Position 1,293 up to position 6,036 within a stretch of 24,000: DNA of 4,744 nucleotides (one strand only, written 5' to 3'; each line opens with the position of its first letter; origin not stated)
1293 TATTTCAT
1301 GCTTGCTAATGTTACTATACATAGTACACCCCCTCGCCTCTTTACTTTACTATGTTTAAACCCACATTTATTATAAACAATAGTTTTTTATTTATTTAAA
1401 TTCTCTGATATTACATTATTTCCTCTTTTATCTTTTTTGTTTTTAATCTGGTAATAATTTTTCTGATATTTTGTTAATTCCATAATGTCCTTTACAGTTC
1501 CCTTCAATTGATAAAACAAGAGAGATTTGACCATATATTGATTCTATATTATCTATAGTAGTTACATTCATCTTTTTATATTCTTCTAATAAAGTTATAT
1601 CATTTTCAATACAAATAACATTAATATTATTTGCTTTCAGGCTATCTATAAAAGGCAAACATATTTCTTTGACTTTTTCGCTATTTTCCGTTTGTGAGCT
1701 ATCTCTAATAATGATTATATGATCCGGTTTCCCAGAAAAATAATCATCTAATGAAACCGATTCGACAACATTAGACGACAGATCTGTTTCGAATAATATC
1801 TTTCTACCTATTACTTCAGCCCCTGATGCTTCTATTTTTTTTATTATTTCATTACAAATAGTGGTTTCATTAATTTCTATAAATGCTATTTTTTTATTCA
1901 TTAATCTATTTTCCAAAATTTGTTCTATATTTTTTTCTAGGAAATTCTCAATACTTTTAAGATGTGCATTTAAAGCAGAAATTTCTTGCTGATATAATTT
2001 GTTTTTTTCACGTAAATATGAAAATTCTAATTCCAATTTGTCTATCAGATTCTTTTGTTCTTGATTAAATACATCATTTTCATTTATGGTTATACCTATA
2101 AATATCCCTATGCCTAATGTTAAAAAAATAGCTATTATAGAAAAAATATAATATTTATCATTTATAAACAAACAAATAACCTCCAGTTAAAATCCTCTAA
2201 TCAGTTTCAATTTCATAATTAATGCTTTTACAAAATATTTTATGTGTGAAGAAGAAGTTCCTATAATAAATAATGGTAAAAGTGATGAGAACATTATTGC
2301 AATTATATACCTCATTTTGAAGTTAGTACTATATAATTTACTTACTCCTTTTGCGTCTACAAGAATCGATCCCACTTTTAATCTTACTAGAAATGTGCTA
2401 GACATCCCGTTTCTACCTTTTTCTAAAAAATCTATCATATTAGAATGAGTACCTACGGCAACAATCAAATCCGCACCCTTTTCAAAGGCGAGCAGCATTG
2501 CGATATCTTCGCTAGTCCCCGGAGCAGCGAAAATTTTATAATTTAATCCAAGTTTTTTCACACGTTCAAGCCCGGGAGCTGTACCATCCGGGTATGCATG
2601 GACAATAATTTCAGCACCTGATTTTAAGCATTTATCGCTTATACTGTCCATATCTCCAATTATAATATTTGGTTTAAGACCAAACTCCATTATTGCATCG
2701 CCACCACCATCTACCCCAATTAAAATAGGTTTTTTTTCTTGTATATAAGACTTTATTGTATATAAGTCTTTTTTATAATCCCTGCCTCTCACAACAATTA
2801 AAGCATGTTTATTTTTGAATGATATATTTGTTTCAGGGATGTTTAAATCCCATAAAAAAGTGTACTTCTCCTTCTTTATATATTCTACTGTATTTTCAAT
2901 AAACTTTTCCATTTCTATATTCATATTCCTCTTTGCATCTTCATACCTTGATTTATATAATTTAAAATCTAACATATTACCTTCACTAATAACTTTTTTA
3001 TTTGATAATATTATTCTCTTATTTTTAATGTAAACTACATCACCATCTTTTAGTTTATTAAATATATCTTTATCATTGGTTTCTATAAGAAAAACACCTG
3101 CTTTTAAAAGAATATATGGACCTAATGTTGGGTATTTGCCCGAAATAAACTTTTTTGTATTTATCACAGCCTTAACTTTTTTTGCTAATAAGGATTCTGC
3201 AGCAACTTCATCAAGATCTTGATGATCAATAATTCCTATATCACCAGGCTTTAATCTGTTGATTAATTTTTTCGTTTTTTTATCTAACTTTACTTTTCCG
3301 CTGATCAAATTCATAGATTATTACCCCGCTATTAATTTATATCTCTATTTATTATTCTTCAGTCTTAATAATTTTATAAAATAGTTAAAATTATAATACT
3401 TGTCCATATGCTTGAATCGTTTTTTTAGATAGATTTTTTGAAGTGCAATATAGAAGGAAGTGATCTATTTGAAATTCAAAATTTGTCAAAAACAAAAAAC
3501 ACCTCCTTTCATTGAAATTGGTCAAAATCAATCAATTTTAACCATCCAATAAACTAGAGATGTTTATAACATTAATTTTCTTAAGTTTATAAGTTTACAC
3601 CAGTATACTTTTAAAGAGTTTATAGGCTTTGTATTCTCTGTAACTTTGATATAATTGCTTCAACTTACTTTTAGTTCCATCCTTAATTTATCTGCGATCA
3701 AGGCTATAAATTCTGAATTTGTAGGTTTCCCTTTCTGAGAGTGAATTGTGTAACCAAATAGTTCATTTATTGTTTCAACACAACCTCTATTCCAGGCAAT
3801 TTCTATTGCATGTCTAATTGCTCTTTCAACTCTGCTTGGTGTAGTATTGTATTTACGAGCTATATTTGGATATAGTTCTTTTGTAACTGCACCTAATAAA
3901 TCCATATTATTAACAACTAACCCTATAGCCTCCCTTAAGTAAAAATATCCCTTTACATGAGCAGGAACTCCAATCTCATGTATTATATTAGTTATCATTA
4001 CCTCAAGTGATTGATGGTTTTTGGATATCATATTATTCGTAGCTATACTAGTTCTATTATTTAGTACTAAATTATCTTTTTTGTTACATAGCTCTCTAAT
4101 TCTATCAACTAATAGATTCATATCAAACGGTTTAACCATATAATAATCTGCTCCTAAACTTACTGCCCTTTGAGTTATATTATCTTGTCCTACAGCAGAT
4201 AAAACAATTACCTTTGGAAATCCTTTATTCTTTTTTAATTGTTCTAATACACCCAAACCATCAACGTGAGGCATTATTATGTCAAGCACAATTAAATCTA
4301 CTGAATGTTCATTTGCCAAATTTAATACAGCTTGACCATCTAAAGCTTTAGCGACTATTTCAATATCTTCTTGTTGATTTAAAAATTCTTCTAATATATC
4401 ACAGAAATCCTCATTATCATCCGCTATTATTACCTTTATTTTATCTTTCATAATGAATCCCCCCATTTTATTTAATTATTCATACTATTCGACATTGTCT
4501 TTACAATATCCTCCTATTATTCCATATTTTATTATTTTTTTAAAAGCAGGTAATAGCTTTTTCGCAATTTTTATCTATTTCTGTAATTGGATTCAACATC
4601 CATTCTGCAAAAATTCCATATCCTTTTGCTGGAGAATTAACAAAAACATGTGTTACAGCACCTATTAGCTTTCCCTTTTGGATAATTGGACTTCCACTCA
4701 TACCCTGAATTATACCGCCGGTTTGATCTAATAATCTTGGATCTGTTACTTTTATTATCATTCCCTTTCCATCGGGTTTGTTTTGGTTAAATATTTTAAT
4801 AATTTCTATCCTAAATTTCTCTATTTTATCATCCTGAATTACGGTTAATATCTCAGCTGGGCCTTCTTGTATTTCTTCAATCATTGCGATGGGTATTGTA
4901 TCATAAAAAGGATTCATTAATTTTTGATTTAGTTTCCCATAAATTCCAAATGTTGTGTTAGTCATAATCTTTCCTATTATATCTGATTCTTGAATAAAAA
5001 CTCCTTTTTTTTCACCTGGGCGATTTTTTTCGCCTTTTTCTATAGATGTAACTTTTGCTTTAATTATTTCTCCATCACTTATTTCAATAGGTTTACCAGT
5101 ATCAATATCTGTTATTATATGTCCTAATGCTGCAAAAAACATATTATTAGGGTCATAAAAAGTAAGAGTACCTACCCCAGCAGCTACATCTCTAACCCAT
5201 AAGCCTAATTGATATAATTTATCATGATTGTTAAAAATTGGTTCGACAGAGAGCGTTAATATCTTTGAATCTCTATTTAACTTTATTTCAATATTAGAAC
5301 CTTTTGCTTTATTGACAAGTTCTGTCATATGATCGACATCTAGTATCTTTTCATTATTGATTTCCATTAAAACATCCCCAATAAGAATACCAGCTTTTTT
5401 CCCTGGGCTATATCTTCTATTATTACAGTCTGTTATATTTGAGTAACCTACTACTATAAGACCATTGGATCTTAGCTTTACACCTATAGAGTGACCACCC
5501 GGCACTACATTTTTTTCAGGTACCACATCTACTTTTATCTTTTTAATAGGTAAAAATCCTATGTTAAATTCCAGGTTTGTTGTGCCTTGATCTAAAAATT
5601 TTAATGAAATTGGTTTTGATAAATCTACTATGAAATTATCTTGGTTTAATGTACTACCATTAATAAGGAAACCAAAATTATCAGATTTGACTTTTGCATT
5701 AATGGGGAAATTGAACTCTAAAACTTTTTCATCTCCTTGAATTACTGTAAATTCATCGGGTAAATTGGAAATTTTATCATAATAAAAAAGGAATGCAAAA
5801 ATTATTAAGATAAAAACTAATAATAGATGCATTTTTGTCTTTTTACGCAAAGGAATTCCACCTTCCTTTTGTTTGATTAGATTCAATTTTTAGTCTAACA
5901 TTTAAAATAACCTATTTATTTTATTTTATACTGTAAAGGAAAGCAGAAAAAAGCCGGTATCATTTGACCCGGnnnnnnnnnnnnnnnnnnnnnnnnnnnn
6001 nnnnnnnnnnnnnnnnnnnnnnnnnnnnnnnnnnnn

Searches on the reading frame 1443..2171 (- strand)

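Call 42: search_protein_families(library=pfam, proteins=[window:1443-2171:-], max_evalue=0.00001)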
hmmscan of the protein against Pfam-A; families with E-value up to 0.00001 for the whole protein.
window:1443-2171:- (242 aa): 1 family
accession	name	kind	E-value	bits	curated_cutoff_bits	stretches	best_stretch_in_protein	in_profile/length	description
PF11382.13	MctB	-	3e-27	96.6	25.6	2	3-123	2-116/306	Copper transport outer membrane protein, MctB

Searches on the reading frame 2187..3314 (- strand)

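Call 42: search_protein_families(library=pfam, proteins=[window:2187-3314:-], max_evalue=0.00001)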
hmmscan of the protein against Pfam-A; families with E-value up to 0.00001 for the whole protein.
window:2187-3314:- (375 aa): 2 families
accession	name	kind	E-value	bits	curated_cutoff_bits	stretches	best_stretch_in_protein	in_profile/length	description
PF04263.21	TPK_catalytic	-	2.3e-07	31.2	30.7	1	192-232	5-45/113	Thiamin pyrophosphokinase, catalytic domain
PF12555.13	SteA-like_C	-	3.6e-06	27.4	26.4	1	322-371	1-50/52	SteA-like C-terminal domain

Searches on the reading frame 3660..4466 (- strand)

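Call 42: search_protein_families(library=pfam, proteins=[window:3660-4466:-], max_evalue=0.00001)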
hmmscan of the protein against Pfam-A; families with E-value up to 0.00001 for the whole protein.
window:3660-4466:- (268 aa): 2 families
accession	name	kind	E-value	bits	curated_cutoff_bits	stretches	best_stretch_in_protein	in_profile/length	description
PF08769.17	Spo0A_C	-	9.7e-46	154.5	25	1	158-261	1-104/104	Sporulation initiation factor Spo0A C terminal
PF00072.30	Response_reg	-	1e-26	93.7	30.2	1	12-124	1-111/111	Response regulator receiver domain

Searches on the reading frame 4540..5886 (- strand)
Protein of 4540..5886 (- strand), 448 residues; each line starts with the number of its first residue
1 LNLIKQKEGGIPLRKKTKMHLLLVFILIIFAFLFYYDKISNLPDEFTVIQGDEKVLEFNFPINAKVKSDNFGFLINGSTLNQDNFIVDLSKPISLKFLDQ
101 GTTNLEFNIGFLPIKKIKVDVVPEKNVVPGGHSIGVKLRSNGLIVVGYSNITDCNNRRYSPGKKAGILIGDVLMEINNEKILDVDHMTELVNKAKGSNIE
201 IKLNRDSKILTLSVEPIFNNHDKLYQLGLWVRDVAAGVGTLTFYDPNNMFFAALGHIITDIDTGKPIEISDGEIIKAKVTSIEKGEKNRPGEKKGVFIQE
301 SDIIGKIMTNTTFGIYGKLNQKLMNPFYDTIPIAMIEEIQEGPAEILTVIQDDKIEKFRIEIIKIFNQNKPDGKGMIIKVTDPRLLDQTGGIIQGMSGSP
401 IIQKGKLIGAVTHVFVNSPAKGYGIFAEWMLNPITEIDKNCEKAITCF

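Call 42: search_protein_families(library=pfam, proteins=[window:4540-5886:-], max_evalue=0.00001)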
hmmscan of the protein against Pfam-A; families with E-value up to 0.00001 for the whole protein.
window:4540-5886:- (448 aa): 3 families
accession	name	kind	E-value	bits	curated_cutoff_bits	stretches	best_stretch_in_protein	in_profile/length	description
PF05580.18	Peptidase_S55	-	1.1e-87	293.9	25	1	225-431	3-210/210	SpoIVB peptidase S55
PF13180.12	PDZ_2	-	3.8e-08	33.9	27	1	156-215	19-79/80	PDZ domain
PF17820.7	PDZ_6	-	5.9e-07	29.6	27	1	160-205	9-54/54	PDZ domain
